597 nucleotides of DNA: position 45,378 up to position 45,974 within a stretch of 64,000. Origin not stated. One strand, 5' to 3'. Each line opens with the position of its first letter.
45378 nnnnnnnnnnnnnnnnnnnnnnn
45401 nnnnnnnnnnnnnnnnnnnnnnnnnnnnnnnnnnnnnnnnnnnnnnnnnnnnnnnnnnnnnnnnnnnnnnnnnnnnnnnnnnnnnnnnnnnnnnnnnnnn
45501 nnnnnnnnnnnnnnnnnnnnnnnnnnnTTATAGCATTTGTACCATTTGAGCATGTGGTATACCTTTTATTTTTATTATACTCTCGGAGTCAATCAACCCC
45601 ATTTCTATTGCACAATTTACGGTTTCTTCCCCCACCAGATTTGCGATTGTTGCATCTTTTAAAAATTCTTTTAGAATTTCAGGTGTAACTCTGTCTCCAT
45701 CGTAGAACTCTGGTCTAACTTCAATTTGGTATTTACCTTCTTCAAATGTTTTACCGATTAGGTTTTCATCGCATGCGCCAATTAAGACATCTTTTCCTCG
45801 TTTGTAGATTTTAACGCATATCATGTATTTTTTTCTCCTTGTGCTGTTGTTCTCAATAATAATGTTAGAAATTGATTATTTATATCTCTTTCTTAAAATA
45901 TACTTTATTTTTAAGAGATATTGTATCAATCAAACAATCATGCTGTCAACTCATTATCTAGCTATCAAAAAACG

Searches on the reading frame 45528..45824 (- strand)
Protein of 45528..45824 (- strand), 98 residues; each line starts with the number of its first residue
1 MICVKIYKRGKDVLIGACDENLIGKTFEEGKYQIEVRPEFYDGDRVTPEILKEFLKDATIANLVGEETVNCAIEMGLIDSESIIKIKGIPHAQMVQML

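Call 59: search_protein_families(library=pfam, proteins=[window:45528-45824:-], max_evalue=0.01)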
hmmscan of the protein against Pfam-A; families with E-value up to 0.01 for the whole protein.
window:45528-45824:- (98 aa): 1 family
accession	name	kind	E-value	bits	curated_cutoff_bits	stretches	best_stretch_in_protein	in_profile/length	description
PF04242.18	DUF424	-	2.7e-28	98.5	25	1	11-97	5-92/92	Protein of unknown function (DUF424)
